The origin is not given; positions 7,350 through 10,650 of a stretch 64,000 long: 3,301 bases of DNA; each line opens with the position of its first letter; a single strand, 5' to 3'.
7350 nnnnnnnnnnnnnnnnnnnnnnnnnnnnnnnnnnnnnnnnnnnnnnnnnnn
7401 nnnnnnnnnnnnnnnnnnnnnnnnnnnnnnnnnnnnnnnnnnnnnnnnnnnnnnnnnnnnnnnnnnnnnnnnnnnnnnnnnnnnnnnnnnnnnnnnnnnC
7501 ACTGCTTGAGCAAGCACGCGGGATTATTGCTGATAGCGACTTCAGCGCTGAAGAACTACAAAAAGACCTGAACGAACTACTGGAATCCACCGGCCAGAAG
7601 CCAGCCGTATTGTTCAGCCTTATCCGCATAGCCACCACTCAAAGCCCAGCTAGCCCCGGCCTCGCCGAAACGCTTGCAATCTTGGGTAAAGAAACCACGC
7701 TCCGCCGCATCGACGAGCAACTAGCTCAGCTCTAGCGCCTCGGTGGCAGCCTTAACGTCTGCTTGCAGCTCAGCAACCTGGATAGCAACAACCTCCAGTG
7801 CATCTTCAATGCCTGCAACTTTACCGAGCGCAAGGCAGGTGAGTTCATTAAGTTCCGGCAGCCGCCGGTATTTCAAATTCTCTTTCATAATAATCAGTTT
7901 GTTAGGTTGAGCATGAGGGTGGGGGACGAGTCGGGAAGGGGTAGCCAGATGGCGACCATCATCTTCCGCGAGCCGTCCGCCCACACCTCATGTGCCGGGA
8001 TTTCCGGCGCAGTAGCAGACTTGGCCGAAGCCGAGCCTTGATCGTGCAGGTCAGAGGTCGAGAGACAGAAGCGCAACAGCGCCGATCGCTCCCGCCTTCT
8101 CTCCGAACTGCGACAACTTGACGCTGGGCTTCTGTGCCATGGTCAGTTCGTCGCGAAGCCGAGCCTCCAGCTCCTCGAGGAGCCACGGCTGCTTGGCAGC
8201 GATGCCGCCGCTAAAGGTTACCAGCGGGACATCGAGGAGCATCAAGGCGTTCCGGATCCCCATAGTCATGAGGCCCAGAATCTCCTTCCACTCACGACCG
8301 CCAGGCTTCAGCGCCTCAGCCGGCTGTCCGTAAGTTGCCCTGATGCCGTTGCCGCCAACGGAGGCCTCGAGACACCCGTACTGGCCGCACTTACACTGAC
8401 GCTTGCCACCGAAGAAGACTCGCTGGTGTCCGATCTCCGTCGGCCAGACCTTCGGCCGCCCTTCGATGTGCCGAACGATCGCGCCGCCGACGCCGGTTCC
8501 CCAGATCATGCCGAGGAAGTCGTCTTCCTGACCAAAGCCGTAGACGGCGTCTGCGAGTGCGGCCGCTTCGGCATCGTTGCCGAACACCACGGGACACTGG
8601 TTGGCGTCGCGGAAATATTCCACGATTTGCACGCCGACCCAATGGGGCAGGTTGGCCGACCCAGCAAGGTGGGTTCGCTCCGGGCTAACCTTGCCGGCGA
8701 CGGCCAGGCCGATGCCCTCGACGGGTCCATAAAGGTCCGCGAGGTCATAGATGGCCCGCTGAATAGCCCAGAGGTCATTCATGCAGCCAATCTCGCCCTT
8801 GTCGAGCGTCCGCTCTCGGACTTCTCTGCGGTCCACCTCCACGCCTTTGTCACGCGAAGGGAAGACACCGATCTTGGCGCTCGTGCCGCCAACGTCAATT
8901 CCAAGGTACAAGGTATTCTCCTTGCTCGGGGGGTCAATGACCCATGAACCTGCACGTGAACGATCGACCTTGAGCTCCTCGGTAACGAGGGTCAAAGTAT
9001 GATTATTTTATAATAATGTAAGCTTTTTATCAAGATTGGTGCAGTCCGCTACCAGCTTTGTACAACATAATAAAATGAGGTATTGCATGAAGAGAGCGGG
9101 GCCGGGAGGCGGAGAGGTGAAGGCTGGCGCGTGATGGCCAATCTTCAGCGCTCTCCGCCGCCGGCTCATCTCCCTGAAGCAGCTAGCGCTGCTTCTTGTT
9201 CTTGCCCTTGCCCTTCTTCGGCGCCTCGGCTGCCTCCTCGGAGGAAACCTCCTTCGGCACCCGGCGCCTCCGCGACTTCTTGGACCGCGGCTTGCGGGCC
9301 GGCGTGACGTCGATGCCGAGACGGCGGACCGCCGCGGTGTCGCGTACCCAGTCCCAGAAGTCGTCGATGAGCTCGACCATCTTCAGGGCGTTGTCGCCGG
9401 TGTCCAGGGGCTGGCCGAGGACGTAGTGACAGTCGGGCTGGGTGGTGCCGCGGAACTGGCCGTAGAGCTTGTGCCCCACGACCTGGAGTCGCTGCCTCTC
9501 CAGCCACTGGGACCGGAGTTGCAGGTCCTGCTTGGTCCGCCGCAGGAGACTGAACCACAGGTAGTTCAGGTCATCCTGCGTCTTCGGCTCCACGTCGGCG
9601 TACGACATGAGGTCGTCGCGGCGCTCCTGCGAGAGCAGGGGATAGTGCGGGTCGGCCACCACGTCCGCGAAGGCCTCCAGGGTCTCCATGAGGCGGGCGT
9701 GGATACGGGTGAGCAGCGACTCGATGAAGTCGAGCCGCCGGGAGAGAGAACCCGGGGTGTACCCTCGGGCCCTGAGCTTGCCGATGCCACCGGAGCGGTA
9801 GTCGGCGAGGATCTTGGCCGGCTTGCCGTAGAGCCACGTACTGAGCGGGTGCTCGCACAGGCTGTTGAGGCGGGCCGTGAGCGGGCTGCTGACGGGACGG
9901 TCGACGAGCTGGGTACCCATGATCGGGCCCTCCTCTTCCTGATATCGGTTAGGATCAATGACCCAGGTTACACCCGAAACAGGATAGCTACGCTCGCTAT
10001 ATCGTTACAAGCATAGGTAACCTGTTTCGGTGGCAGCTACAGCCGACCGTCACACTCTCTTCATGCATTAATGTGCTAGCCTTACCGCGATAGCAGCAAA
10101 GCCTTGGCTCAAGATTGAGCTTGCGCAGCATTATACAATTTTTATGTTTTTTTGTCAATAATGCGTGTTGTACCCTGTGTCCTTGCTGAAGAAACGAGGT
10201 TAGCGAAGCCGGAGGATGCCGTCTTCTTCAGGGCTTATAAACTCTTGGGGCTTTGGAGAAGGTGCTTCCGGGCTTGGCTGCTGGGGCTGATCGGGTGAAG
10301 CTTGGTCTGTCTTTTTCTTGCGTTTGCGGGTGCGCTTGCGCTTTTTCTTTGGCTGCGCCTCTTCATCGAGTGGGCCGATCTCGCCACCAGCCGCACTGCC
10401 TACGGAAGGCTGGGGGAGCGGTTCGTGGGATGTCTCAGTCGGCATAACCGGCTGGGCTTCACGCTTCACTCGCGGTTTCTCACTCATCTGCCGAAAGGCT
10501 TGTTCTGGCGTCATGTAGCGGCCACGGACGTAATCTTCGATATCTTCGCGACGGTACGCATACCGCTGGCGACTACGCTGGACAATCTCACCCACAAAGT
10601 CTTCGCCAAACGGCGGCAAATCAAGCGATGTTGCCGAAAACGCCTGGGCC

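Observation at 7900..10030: Two GC3-rich, actinobacteria-like genes embedded in native AT-rich promoter context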

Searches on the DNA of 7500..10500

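Call 9: search_rna_families(source=window, start=7500, end=10500, threshold=evalue, max_evalue=5)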
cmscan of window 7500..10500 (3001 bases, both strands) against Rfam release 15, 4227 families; matches with E-value up to 5: 3.
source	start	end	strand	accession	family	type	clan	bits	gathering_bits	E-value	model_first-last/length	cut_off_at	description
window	9097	9168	+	RF03903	mir-679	Gene; miRNA;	-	19.8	80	0.91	1-74/74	no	mir-679 microRNA precursor family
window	9089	9199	-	RF02872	SrbA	Gene; sRNA;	-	18.5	69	0.072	1-235/235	no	sRNA regulator of biofilms A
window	7988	8010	+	RF01670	P17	Gene; sRNA;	-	14.4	45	1.5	85-107/282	no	Pseudomonas sRNA P17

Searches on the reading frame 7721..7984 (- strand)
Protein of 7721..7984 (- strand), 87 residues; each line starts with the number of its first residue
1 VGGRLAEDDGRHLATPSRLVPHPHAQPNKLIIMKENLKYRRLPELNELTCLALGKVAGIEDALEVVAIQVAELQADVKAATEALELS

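Call 6: search_protein_families(library=pfam, proteins=[window:7721-7984:-], max_evalue=0.01)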
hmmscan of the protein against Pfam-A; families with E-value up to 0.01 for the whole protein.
window:7721-7984:- (87 aa): 0 families

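Call 39: search_protein_families(library=pfam, proteins=[window:7721-7984:-], max_evalue=1)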
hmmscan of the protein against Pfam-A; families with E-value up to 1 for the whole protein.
window:7721-7984:- (87 aa): 0 families

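Call 40: search_protein_families(library=phrogs, proteins=[window:7721-7984:-], max_evalue=0.1)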
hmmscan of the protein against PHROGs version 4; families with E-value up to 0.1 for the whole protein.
window:7721-7984:- (87 aa): 0 families

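Call 41: search_protein_families(library=ncbifam, proteins=[window:7721-7984:-], max_evalue=0.1)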
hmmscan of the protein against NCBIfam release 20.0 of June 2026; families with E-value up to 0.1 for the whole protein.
window:7721-7984:- (87 aa): 0 families

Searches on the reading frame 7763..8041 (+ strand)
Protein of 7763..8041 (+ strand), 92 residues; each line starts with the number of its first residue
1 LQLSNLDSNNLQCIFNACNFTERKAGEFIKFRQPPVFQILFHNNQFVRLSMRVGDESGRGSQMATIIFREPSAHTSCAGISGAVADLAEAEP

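Call 39: search_protein_families(library=pfam, proteins=[window:7763-8041:+], max_evalue=1)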
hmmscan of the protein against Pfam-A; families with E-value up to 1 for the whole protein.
window:7763-8041:+ (92 aa): 0 families

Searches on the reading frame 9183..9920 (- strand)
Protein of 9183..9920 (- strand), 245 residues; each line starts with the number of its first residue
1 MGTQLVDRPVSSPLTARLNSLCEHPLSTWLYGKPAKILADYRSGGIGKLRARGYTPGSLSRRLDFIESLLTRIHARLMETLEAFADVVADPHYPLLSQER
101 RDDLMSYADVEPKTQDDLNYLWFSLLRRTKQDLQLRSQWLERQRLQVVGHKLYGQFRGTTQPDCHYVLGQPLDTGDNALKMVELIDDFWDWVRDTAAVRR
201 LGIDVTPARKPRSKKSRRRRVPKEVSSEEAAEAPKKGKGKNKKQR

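Call 6: search_protein_families(library=pfam, proteins=[window:9183-9920:-], max_evalue=0.01)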
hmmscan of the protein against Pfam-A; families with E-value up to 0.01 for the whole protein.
window:9183-9920:- (245 aa): 0 families

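Call 8: find_homologous_proteins(query=window:9183-9920:-, max_evalue=0.01)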
Query window:9183-9920:- (245 aa): 1 proteins with E <= 0.01 among 1115 candidates.
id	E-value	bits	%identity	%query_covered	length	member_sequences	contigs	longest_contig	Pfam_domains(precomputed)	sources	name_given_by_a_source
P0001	1.8e-161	553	100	100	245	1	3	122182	-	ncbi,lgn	-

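Call 10: find_encoding_contigs(protein=P0001, flank=10000, max_places=6)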
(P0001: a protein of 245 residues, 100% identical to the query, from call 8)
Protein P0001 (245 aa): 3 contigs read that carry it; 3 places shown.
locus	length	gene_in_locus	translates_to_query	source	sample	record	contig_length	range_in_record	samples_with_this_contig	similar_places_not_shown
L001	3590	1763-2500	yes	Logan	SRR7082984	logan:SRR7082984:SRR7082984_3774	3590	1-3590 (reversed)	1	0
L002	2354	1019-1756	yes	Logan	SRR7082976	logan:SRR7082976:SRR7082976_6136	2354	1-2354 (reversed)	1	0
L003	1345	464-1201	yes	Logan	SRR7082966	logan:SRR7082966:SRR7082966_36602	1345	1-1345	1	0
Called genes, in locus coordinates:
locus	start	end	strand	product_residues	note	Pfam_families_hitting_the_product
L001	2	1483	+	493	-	?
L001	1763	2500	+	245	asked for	-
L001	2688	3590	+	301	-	?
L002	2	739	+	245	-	?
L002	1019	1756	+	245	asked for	-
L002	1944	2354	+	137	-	?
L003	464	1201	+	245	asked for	-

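Call 25: predict_structure(protein=window:9183-9920:-)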
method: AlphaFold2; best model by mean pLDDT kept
length: 245 residues; sequences in the alignment: 1
mean_pLDDT: 49.8   pTM: 0.42
mean pLDDT of the five models: 49.8, 46.4, 44.1, 43.1, 42.0
residues with pLDDT >= 90: 8; 70-90: 43; 50-70: 24; < 50: 170
segments of 3 or more residues with pLDDT < 50: 1-10, 84-90, 92-101, 103-245
pLDDT, mean of each block of 10 residues (from residue 1): 38 84 69 77 90 89 80 62 50 45 47 41 43 37 32 28 28 35 46 38 35 38 34 36 38
secondary structure, 60 per line:
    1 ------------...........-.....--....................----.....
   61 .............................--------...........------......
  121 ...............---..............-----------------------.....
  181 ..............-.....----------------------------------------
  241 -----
elements in order: H13-23 H25-29 H32-51 H56-89 H98-108 H115-135 H139-152 H176-194 H196-200

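Call 28: search_protein_representatives(protein=window:9183-9920:-)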
Query: 245 residues. Proteins with E-value up to 0.001 (for the whole library): 2; up to 1e-10: 1; up to 1e-30: 1. The best 2 are listed.
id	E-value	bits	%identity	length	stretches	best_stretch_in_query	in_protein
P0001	5.7e-162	553.3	100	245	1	1-245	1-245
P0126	3.3e-10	56.4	34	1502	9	12-47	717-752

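Call 32: search_dna_similar(query=window:9183-9920:-, collection=phages, mode=protein, max_evalue=1)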
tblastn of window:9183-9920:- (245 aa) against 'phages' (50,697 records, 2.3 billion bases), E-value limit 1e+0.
No match.

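Call 39: search_protein_families(library=pfam, proteins=[window:9183-9920:-], max_evalue=1)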
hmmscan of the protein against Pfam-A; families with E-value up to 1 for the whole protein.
window:9183-9920:- (245 aa): 0 families

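Call 40: search_protein_families(library=phrogs, proteins=[window:9183-9920:-], max_evalue=0.1)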
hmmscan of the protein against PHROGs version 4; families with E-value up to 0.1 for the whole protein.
window:9183-9920:- (245 aa): 1 family
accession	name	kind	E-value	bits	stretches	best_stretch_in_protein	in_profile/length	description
phrog_19772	-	unknown function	0.011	16.5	0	136-160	44-68/71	-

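Call 41: search_protein_families(library=ncbifam, proteins=[window:9183-9920:-], max_evalue=0.1)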
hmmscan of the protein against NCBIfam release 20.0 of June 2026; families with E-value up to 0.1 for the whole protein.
window:9183-9920:- (245 aa): 0 families

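Call 42: search_solved_structures(query=window:9183-9920:-, max_evalue=10)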
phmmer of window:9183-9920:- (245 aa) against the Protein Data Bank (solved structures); distinct sequences matched with E-value up to 10: 2.
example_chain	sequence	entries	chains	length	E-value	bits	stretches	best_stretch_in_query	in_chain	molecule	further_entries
1li5_A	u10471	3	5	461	0.32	13.8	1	61-131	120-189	CYSTEINYL-TRNA SYNTHETASE | Cysteine--tRNA ligase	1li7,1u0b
5h20_A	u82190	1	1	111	0.69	12.7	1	81-117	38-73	Putative PadR-family transcriptional regulatory protein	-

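Call 44: search_dna_similar(query=window:9183-9920:-, collection=plasmids, mode=protein, max_evalue=1)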
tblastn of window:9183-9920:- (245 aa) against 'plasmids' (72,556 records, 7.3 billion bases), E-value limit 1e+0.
No match.

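Call 48: fold_search(model_id=the predicted structure, library=pdb)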
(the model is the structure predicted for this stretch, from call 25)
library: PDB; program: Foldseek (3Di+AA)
matches with E <= 10: 16; with E <= 0.001: 0
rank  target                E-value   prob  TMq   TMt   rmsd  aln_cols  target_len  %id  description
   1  4kjm_A                1.2e+00  0.16  0.21  0.32   7.8       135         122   10  Crystal structure of the Staphylococcus aureus protein (NP_646141.1, domain 3912-4037) similar to streptococcal adhesi (released 2013-05-29)
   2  7w75_F                3.1e+00  0.09  0.23  0.33  21.9       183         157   13  Crystal structure of the K. lactis Bre1 RBD in complex with Rad6, crystal form I (released 2023-03-29)
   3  9c6g_5                4.0e+00  0.02  0.12  0.07  22.1       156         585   15  Mcm double hexamer from human (released 2025-08-27)
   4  5tky_A                4.5e+00  0.12  0.19  0.09   6.3        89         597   13  Crystal structure of the co-translational Hsp70 chaperone Ssb in the ATP-bound, open conformation (released 2016-11-16)
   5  8tmd_A                4.7e+00  0.04  0.18  0.14  28.8       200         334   12  Cryo-EM structure of CorA in complex with conformation-specific synthetic antibody C18 and 100 uM MgCl2, State MG0.1-1 (released 2025-02-12)
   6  3zhe_C                5.3e+00  0.02  0.12  0.09  20.0       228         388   14  Structure of the C. elegans SMG5-SMG7 complex (released 2013-02-06)
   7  8tmc_D                5.9e+00  0.04  0.19  0.14  27.3       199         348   12  Cryo-EM structure of CorA in complex with conformation-specific synthetic antibody C12 and 20 mM MgCl2, State MG20-2 (released 2025-02-12)
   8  6ygi_C                7.3e+00  0.02  0.14  0.19  17.2       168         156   15  Duck hepatitis B virus capsid Mutant R124E_delta78-122 (released 2020-09-02)
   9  5i2r_B                7.3e+00  0.01  0.13  0.11  19.2       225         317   14  CRYSTAL STRUCTURE OF HUMAN PHOSPHODIESTERASE 10 IN COMPLEX WITH C2(=NN(c1cccc(c1)OC(F)(F)F)C=CC2=O)c3ccnn3c4ccccc4, mi (released 2016-03-09)
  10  4ev6_B                7.7e+00  0.02  0.15  0.12  28.7       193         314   15  The complete structure of CorA magnesium transporter from Methanocaldococcus jannaschii (released 2012-10-31)
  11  2vzb_A                9.0e+00  0.02  0.13  0.18  18.5       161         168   10  A Dodecameric Thioferritin in the Bacterial Domain, Characterization of the Bacterioferritin-Related Protein from Bact (released 2009-11-17)
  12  4ddl_A                9.0e+00  0.01  0.17  0.14  19.4       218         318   15  PDE10a Crystal Structure Complexed with Novel Inhibitor (released 2012-03-21)
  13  8dub_A                1.0e+01  0.02  0.13  0.14  12.8        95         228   16  Estrogen Receptor Alpha Ligand Binding Domain in Complex with ((1'-(4-((1-ethylpyrrolidin-3-yl)methyl)phenyl)-6'-hydro (released 2022-11-16)
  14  4ev6_E                1.0e+01  0.02  0.18  0.15  30.3       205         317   16  The complete structure of CorA magnesium transporter from Methanocaldococcus jannaschii (released 2012-10-31)
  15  8tme_E                1.0e+01  0.01  0.15  0.12  27.8       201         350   12  Cryo-EM structure of CorA in complex with conformation-specific synthetic antibody C18 and 100 uM MgCl2, State MG0.1-1 (released 2025-02-12)
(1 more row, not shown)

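Call 69: search_protein_families(library=padloc, proteins=[window:9183-9920:-], max_evalue=0.1)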
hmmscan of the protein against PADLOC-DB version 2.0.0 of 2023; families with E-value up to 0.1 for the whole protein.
window:9183-9920:- (245 aa): 0 families

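Call 70: find_related_loci(query=window:9183-9920:-, collection=viral_contigs, flank=5000)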
Query window:9183-9920:- (245 aa) in viral_contigs; peptide patterns used: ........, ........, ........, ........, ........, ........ (x = any residue, [..] = any of these).
15 stretches matched a pattern, but none encodes a relative of the query by tblastn (E <= 1e-3).
